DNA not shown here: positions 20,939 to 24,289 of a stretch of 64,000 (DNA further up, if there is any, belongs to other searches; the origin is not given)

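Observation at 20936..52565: Two tandem paralogous giant lipoprotein genes (5,084 and 5,343 aa) fill half the window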

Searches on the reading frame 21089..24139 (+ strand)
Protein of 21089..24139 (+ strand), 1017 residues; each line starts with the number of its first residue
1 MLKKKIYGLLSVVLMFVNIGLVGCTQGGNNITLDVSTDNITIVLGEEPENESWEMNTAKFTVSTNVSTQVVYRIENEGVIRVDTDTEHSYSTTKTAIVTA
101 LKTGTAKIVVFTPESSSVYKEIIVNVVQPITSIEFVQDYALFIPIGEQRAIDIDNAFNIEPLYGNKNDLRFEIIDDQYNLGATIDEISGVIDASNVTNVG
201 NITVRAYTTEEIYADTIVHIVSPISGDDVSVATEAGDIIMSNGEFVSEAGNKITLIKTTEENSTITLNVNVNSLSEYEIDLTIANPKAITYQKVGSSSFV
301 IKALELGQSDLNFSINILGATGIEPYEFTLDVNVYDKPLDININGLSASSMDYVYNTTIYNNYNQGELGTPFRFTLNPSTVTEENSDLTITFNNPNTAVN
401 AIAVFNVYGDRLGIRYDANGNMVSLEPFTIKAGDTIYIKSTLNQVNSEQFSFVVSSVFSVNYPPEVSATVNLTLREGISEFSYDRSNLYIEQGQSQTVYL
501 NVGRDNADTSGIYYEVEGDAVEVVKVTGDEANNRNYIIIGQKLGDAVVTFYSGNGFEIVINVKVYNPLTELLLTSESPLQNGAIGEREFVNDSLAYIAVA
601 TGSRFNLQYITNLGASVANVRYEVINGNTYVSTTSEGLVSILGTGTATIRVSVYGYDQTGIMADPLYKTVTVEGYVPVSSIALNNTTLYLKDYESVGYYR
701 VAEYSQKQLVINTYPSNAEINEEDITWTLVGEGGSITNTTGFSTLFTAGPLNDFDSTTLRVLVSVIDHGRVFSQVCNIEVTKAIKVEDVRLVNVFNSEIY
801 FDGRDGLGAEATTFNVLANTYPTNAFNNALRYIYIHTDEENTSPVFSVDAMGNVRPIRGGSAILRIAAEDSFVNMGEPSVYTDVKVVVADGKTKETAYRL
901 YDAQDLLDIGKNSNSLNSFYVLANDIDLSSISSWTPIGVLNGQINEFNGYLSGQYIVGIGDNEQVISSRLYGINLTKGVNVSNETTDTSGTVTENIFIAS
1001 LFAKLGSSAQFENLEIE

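Call 16: find_homologous_proteins(query=window:21089-23788:+, max_evalue=0.00001)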
Query window:21089-23788:+ (900 aa): 1 proteins with E <= 0.00001 among 8000 candidates.
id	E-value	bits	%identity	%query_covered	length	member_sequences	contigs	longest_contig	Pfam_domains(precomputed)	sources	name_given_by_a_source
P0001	6.3e-164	565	38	100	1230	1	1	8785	-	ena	-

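Call 18: find_encoding_contigs(protein=P0001, flank=10000)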
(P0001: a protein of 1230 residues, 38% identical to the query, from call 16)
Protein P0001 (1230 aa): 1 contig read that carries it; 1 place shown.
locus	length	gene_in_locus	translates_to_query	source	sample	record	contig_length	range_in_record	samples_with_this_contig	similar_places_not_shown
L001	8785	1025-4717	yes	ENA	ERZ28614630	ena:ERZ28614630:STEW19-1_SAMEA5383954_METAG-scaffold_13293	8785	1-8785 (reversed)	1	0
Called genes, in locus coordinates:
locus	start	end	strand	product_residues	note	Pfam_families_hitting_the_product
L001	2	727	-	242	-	?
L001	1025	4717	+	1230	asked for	-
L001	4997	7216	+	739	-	-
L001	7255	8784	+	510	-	?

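Call 30: search_protein_representatives(alignment_id=A2)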
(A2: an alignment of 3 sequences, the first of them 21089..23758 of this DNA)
Query: 3 sequences, 889 profile positions. Proteins with E-value up to 0.001 (for the whole library): 233; up to 1e-10: 73; up to 1e-30: 36. The best 150 are listed.
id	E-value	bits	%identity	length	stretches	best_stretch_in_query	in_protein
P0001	0.0e+00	1479.6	-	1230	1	1-889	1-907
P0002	0.0e+00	1401.0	-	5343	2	1-889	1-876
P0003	0.0e+00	1237.0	-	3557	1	1-889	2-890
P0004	2.2e-269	912.6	-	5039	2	1-889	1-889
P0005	8.4e-243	824.6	-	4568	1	1-889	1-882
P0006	6.2e-198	676.2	-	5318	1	1-889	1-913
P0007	7.4e-192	656.1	-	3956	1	1-889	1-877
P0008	2.4e-175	601.4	-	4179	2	1-889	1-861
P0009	2.4e-167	574.9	-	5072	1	1-889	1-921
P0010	6.3e-160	550.4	-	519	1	1-528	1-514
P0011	2.7e-144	498.7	-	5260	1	1-889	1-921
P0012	4.6e-140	484.7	-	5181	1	4-889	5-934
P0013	4.6e-140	484.7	-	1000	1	1-889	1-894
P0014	7.1e-132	457.6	-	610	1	535-889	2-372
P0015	2.0e-128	446.2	-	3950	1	1-889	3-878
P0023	1.2e-78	281.5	-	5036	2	20-889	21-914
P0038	2.3e-30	121.7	-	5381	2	7-875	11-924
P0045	4.3e-18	81.1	-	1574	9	455-613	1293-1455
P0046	7.1e-18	80.4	-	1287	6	457-571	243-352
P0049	8.7e-17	76.8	-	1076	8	455-560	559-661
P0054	1.3e-15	72.9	-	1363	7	455-556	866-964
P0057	1.9e-14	69.1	-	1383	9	115-580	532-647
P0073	1.0e-10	56.7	-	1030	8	95-230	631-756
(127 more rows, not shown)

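Call 32: list_cluster_members(proteins=[P0002, P0003, P0004, P0005, P0006, P0007, P0008, P0009, P0011, P0012])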
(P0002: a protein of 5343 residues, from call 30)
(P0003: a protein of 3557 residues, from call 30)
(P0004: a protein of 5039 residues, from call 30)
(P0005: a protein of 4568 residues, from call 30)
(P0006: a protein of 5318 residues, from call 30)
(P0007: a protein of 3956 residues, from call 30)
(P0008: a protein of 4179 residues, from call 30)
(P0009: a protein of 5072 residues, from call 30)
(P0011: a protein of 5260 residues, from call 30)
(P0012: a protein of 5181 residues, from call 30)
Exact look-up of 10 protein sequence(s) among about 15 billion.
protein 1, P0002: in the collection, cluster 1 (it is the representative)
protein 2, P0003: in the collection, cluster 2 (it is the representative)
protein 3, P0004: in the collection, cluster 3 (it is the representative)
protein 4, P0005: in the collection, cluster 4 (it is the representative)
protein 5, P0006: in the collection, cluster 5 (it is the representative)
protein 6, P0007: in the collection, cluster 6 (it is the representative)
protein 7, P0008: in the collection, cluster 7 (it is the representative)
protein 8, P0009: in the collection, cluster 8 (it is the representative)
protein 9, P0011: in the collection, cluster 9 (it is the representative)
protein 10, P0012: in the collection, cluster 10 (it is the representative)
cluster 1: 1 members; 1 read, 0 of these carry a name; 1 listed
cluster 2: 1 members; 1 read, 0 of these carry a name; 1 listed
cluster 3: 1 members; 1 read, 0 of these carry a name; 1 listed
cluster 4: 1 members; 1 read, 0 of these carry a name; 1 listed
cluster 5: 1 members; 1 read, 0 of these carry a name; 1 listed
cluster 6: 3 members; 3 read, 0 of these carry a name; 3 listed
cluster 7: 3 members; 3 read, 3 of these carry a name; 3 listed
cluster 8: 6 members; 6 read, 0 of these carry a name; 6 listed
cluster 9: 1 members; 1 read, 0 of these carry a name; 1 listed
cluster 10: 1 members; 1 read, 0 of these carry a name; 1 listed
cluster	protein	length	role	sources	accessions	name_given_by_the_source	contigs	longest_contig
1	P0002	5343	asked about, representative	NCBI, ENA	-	-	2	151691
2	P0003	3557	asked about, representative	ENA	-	-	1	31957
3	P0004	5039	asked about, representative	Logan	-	-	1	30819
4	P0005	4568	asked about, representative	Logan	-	-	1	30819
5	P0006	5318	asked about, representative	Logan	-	-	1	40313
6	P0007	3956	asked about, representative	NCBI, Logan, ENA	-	-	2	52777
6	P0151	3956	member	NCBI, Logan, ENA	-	-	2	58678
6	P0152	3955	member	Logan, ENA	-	-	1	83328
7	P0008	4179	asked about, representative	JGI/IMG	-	hypothetical protein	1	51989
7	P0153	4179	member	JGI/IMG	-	hypothetical protein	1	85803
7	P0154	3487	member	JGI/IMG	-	hypothetical protein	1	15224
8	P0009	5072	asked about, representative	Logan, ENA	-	-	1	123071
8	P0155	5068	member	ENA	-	-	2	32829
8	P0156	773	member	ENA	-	-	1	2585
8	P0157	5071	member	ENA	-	-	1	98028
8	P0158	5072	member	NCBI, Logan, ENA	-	-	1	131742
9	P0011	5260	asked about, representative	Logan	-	-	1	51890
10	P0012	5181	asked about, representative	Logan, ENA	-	-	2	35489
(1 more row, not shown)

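Call 33: find_related_loci(query=A2, collection=genome_contigs, flank=10000)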
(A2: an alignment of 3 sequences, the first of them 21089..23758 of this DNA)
Query A2 (890 aa) in genome_contigs; peptide patterns used: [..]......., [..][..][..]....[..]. (x = any residue, [..] = any of these).
129 stretches matched a pattern; 2 encode a relative of the query (tblastn E <= 1e-3); 2 distinct loci.
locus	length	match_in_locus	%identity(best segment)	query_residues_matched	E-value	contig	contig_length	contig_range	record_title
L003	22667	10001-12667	61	1-890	0e+0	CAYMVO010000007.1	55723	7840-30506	MAG TPA_asm: uncultured Lachnospiraceae bacterium isolate binchicken_co354_82 genome assembly, contig: NODE_376_length_5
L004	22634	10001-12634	37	1-890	2e-143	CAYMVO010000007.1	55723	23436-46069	MAG TPA_asm: uncultured Lachnospiraceae bacterium isolate binchicken_co354_82 genome assembly, contig: NODE_376_length_5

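Call 36: predict_structure(alignment_id=A2)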
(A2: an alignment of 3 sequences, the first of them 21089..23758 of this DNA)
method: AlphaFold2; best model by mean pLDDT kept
length: 890 residues; sequences in the alignment: 3
mean_pLDDT: 63.1   pTM: 0.37
mean pLDDT of the five models: 63.1, 62.6, 60.4, 60.1, 56.1
residues with pLDDT >= 90: 1; 70-90: 366; 50-70: 276; < 50: 247
segments of 3 or more residues with pLDDT < 50: 1-36, 46-55, 86-91, 345-351, 362-367, 380-382, 460-463, 476-486, 501-510, 528-533, 576-581, 613-615, 656-663, 691-703, 751-756, 782-859, 869-882, 884-890
pLDDT, mean of each block of 10 residues (from residue 1): 32 31 24 46 52 51 55 55 49 60 67 58 68 76 84 75 64 73 85 83 83 82 81 74 68 62 77 78 78 86 74 83 81 69 53 61 49 64 65 79 72 77 80 75 58 70 62 53 47 67 43 73 66 66 73 57 59 52 67 77 75 55 70 78 82 56 61 79 69 40 61 74 82 74 74 53 79 76 37 30 36 38 33 43 44 43 51 42 46
secondary structure, 60 per line:
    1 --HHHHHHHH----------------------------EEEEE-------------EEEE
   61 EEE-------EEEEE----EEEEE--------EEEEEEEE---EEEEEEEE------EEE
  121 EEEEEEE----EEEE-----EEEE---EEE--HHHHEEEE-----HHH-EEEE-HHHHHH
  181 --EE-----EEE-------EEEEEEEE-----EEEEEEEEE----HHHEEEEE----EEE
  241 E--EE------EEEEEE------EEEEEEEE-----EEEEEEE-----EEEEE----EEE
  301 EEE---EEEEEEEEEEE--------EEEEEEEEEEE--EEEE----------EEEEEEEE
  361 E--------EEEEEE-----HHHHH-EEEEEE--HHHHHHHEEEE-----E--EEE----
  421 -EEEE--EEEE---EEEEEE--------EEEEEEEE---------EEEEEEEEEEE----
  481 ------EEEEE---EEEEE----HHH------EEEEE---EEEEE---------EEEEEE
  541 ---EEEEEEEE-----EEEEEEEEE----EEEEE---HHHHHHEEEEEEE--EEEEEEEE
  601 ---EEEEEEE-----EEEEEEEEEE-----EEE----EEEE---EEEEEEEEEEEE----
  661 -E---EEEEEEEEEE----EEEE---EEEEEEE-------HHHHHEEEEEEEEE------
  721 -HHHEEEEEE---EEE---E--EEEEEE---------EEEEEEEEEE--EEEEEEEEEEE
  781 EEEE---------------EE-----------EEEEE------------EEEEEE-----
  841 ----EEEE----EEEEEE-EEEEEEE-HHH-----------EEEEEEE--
elements in order (helices of 4 or more, strands of 3 or more residues): H3-10 E39-43 E57-63 E71-75 E80-84 E93-100 E104-111 E118-127 E132-135 E141-144 E148-150 H153-156 E157-160 E170-173 H175-180 E190-192 E200-207 E213-221 E229-233 E238-241 E252-257 E264-271 E277-283 E289-293 E298-303 E307-317 E326-336 E339-342 E353-361 E370-375 H381-385 E387-392 H395-401 E402-405 E414-416 E422-425 E428-431 E435-440 E449-456 E466-476 E487-491 E495-499 E513-517 E521-525 E535-540 E544-551 E557-565 E570-574 H578-583 E584-590 E593-600 E604-610 E616-625 E631-633 E638-641 E645-656 E666-675 E680-683 E687-693 H701-705 E706-714 E725-730 E734-736 E743-748 E758-767 E770-784 E813-817 E830-835 E845-848 E853-858 E860-866 E882-888

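Call 41: fold_search(model_id=the predicted structure, library=pdb)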
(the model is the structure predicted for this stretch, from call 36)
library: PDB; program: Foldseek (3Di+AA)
matches with E <= 10: 1931; with E <= 0.001: 436
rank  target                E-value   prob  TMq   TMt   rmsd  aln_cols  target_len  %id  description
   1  7r5k_10               9.7e-25  1.00  0.15  0.09  56.3      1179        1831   11  Human nuclear pore complex (constricted) (released 2022-06-22)
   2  9hcj_10               4.5e-21  1.00  0.18  0.11  48.9      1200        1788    9  D. discoideum nuclear pore complex (released 2024-12-25)
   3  7sqc_O0               3.3e-18  1.00  0.15  0.13  40.0       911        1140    9  Ciliary C1 central pair apparatus isolated from Chlamydomonas reinhardtii (released 2022-04-13)
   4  9ijj_C                9.7e-17  1.00  0.15  0.14  42.9       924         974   13  In situ structure of the central apparatus in mouse sperm axoneme. (released 2025-06-04)
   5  9ijj_O                1.0e-16  1.00  0.14  0.10  68.2      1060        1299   10  In situ structure of the central apparatus in mouse sperm axoneme. (released 2025-06-04)
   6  8k53_A                9.3e-16  1.00  0.15  0.17  40.2       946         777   10  Structure of the Dimeric Human CNTN2 Ig 1-6-FNIII 1-2 Domain in an Asymmetric State (released 2023-12-06)
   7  6vg4_A                1.0e-15  1.00  0.13  0.17  49.4       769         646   12  Human protocadherin 10 ectodomain (released 2020-03-11)
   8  9ijj_4J               1.2e-15  1.00  0.15  0.18  48.8       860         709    9  In situ structure of the central apparatus in mouse sperm axoneme. (released 2025-06-04)
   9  9ijj_4I               1.2e-15  1.00  0.10  0.05  75.9      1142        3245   10  In situ structure of the central apparatus in mouse sperm axoneme. (released 2025-06-04)
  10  9ijj_h                1.3e-15  1.00  0.14  0.10  36.8      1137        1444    8  In situ structure of the central apparatus in mouse sperm axoneme. (released 2025-06-04)
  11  9ijj_4H               2.2e-15  1.00  0.13  0.04  39.6      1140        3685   10  In situ structure of the central apparatus in mouse sperm axoneme. (released 2025-06-04)
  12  6e6b_B                4.7e-15  1.00  0.12  0.16  52.0       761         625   13  Crystal structure of the Protocadherin GammaB4 extracellular domain (released 2019-04-10)
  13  9fly_A                4.9e-15  1.00  0.14  0.15  96.3      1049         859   10  CryoEM structure of the base (4151-5009) in the grappling hook protein A (GhpA) in the bacterium Aureispira sp. CCB-QB (released 2024-10-16)
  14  9ba4_A                5.1e-15  1.00  0.15  0.14  39.9       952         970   10  Full-length cross-linked Contactin 2 (CNTN2) (released 2024-07-17)
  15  9ijj_4G               6.2e-15  1.00  0.11  0.04  54.4      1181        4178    9  In situ structure of the central apparatus in mouse sperm axoneme. (released 2025-06-04)
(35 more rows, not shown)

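Call 63: search_protein_families(library=ncbifam, proteins=[window:21089-24139:+], max_evalue=0.1)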
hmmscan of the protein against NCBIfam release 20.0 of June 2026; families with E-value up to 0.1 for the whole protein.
window:21089-24139:+ (1017 aa): 2 families
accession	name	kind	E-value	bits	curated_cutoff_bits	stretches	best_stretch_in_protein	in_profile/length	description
NF053514.2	JUQZ_fam_ocin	equivalog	0.028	14.7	40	0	620-651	60-91/107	BLB8/JUQZ-1 family protein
NF045881.1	PLipidMtase_Agro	equivalog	0.068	12.6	250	0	427-465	99-137/197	phospholipid N-methyltransferase PmtA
